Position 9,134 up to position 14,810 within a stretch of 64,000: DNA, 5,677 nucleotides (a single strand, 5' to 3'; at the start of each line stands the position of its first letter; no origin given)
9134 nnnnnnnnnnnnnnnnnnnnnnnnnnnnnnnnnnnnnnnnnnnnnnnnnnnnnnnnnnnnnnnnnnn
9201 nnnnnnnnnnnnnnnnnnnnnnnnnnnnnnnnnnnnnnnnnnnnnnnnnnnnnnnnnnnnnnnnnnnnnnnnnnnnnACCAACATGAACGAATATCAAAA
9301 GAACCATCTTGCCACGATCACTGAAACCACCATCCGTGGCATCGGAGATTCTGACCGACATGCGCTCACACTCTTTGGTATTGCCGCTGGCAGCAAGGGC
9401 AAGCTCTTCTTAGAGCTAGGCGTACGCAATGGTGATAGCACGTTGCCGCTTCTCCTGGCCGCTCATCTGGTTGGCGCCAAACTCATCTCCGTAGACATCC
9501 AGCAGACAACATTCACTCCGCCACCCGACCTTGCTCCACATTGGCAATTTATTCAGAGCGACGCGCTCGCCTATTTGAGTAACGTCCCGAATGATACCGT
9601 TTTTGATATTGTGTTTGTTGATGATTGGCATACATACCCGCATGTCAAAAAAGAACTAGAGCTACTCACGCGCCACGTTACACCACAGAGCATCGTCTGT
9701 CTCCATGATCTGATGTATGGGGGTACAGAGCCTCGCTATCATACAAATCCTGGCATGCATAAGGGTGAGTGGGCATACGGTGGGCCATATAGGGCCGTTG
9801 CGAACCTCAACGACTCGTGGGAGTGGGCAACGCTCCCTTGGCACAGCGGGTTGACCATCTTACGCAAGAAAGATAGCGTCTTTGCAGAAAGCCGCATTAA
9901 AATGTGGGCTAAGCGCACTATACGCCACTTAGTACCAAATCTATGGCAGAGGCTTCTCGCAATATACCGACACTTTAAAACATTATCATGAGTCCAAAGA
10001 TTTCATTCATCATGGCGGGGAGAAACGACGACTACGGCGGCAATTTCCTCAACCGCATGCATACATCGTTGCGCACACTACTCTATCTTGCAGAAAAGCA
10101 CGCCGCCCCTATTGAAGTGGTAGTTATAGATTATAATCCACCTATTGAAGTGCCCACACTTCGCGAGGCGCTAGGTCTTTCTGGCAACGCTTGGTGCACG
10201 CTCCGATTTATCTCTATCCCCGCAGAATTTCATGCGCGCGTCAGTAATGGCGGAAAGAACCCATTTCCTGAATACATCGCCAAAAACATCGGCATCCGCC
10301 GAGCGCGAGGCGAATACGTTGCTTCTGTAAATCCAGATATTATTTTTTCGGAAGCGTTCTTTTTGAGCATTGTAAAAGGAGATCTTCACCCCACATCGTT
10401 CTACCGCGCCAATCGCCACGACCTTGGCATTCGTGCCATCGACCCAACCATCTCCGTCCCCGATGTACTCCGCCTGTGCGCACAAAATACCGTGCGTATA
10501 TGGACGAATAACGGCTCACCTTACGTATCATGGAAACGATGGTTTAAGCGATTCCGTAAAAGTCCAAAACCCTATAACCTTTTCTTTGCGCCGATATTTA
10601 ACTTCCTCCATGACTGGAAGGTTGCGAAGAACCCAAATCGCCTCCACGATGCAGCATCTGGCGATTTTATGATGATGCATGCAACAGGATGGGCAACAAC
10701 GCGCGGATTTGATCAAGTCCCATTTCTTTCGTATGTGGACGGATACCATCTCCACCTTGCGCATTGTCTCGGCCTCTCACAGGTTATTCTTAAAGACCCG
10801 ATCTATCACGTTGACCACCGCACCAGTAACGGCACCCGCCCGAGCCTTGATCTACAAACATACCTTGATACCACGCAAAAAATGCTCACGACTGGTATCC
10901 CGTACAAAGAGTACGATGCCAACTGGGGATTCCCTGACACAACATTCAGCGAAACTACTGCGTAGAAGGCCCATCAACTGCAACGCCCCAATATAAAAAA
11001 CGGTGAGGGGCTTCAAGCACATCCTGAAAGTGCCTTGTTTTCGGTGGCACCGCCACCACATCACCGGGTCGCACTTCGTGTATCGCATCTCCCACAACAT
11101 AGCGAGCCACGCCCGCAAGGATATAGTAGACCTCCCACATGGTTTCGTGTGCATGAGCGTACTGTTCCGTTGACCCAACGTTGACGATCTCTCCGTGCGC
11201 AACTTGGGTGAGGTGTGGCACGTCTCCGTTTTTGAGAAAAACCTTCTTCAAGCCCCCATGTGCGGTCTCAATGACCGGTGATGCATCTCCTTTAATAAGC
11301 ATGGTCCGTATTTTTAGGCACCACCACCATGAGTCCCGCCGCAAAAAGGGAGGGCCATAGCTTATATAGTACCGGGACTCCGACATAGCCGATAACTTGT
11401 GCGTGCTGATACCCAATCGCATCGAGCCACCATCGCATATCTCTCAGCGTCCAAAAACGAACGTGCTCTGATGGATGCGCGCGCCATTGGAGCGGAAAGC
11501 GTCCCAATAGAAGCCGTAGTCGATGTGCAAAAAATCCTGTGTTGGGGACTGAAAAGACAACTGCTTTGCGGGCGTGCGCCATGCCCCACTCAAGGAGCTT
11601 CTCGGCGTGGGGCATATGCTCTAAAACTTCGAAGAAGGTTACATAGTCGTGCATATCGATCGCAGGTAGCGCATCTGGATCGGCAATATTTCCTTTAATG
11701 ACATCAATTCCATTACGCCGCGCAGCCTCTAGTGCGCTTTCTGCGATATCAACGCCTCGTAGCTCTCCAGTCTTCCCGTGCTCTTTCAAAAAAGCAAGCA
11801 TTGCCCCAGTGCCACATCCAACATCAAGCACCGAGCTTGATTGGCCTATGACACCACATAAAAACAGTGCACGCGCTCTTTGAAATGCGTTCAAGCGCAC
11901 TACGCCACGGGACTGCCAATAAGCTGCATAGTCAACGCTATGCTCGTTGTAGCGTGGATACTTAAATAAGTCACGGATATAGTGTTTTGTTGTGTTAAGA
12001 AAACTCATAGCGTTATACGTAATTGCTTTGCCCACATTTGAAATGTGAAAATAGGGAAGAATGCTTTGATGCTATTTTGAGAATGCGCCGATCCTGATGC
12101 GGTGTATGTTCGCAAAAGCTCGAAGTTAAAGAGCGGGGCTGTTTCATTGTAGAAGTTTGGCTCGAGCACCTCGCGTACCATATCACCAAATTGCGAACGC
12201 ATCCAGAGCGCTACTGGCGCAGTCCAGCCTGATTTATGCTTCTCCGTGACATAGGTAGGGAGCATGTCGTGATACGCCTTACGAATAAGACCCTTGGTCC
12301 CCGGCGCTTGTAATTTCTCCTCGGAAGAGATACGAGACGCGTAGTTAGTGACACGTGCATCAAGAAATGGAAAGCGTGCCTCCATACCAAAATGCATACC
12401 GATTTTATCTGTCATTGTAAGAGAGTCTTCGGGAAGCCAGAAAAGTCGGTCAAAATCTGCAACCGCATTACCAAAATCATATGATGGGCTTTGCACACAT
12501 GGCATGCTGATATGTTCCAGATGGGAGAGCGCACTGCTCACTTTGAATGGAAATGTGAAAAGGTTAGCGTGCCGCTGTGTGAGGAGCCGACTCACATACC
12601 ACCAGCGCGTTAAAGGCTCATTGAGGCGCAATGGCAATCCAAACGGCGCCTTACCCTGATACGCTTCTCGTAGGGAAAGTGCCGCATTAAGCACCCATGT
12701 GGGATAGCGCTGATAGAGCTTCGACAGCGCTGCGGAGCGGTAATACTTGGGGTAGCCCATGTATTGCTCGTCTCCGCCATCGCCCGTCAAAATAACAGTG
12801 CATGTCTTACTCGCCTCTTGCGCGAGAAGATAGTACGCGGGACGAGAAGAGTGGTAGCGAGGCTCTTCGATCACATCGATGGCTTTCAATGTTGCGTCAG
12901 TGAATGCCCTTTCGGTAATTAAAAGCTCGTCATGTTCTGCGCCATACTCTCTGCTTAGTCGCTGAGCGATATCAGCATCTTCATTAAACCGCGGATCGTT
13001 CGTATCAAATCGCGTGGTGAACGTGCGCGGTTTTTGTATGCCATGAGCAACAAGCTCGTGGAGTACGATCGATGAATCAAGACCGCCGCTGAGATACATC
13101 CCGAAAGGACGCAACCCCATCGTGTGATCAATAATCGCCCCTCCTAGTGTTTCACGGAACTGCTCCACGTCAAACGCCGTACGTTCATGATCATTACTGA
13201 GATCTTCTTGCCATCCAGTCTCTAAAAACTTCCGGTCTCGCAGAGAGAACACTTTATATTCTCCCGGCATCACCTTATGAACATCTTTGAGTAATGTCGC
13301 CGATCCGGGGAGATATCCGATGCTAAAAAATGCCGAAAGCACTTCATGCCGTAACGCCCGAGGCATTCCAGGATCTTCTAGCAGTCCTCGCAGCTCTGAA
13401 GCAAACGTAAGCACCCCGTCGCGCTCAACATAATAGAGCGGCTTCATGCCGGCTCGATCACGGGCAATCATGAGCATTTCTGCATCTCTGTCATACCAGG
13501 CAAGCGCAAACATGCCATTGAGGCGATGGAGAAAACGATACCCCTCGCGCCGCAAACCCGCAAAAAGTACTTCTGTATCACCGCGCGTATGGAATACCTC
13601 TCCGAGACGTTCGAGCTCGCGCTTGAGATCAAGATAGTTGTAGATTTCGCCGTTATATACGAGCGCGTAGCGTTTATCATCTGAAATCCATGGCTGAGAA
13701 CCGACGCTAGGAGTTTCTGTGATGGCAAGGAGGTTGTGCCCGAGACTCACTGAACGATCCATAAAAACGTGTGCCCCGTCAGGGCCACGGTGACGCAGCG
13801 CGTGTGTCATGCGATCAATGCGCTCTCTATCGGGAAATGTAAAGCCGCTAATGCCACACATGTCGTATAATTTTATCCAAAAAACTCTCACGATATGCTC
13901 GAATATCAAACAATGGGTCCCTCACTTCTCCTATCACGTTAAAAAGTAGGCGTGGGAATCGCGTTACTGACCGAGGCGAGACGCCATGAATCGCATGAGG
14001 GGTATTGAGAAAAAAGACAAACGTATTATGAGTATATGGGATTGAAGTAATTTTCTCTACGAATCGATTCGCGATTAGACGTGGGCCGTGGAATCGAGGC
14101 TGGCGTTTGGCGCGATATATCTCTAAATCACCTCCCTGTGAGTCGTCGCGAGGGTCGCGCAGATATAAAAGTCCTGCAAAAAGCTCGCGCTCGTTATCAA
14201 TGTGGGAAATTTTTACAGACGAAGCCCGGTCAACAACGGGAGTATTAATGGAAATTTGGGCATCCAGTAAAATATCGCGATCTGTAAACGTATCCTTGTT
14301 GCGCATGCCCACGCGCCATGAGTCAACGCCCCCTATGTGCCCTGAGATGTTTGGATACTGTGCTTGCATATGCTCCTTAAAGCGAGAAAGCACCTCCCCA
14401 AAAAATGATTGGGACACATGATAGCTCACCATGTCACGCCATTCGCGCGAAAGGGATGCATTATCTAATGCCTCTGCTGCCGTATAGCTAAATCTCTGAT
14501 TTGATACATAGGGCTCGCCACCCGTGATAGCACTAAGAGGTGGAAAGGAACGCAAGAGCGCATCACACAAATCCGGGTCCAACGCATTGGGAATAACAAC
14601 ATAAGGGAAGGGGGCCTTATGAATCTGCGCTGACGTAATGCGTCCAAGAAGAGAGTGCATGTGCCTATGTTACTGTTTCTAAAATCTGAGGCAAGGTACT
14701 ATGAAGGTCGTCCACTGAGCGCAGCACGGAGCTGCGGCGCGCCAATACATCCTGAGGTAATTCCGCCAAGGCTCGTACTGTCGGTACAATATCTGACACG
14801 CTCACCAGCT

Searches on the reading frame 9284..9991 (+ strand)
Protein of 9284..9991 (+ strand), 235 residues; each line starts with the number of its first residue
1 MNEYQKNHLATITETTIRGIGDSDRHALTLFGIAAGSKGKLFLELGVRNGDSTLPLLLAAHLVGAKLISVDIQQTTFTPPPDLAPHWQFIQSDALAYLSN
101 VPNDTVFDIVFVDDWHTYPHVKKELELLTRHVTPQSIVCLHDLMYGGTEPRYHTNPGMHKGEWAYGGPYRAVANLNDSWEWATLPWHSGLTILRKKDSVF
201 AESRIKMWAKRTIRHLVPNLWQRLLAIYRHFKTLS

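Call 9: search_protein_families(library=pfam, proteins=[window:9284-9991:+], max_evalue=0.001)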
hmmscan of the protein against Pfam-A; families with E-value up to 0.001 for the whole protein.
window:9284-9991:+ (235 aa): 2 families
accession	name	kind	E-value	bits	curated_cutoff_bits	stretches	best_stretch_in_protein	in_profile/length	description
PF13578.12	Methyltransf_24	-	5e-14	53.5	26.3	1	43-142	1-104/105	Methyltransferase domain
PF04989.18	RMNT_CmcI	-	0.00013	22.2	23.2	1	40-174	34-175/206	Rhamnosyl O-methyltransferase/CmcI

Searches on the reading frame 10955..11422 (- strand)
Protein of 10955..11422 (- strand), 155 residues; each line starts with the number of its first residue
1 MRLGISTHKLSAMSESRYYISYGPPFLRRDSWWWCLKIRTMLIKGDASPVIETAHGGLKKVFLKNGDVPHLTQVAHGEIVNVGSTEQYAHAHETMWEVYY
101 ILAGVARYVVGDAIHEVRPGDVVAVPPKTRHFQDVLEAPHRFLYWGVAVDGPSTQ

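Call 16: search_protein_families(library=pfam, proteins=[window:10955-11422:-], max_evalue=0.001)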
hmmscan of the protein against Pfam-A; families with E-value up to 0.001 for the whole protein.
window:10955-11422:- (155 aa): 3 families
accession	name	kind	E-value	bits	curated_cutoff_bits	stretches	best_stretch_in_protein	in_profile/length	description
PF07883.17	Cupin_2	-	5.6e-10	39.2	27.2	1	80-131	5-54/70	Cupin domain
PF02311.25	AraC_binding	-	4e-06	27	21.1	1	90-132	19-60/135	AraC-like ligand binding domain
PF05899.18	Cupin_3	-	2.2e-05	24.5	23.5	1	94-138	24-69/74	EutQ-like cupin domain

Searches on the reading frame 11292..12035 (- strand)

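Call 16: search_protein_families(library=pfam, proteins=[window:11292-12035:-], max_evalue=0.001)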
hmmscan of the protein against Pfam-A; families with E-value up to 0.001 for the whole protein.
window:11292-12035:- (247 aa): 9 families
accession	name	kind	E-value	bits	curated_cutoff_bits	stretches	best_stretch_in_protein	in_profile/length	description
PF13489.12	Methyltransf_23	-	1.9e-19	70.5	27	1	59-210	16-160/164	Methyltransferase domain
PF07021.18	MetW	-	1.9e-13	50.9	21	1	60-181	8-128/193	Methionine biosynthesis protein MetW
PF13649.12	Methyltransf_25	-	1.3e-11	45.5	27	1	69-147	1-85/97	Methyltransferase domain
PF08242.18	Methyltransf_12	-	5.9e-11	43.4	30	1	70-149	1-86/98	Methyltransferase domain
PF13847.12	Methyltransf_31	-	1.2e-10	41.7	27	1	66-149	4-95/145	Methyltransferase domain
PF08241.18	Methyltransf_11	-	2.7e-10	41.2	21.2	1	70-148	1-80/95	Methyltransferase domain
PF01728.25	FtsJ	-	8.3e-08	32.8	24.1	1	40-128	1-86/181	FtsJ-like methyltransferase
PF05175.20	MTS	-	1e-05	25.7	23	1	65-108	31-74/170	Methyltransferase small domain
PF01209.24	Ubie_methyltran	-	0.0004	20.2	20.1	1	65-109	47-92/233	ubiE/COQ5 methyltransferase family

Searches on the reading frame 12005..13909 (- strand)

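Call 9: search_protein_families(library=pfam, proteins=[window:12005-13909:-], max_evalue=0.001)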
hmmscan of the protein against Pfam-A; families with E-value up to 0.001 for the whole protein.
window:12005-13909:- (634 aa): 3 families
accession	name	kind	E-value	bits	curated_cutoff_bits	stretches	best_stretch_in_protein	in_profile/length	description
PF00733.27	Asn_synthase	-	1.1e-60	206.6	21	1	251-627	2-353/354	Asparagine synthase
PF13537.11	GATase_7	-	2e-37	128.4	25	1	59-177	2-122/123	Glutamine amidotransferase domain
PF13522.11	GATase_6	-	2.2e-34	118.7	27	1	43-172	1-130/130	Glutamine amidotransferase domain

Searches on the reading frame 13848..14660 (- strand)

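Call 9: search_protein_families(library=pfam, proteins=[window:13848-14660:-], max_evalue=0.001)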
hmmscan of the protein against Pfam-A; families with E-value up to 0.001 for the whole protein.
window:13848-14660:- (270 aa): 1 family
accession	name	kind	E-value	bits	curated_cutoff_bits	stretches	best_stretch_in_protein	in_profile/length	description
PF13640.12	2OG-FeII_Oxy_3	-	3e-06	28.5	27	1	153-234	15-90/98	2OG-Fe(II) oxygenase superfamily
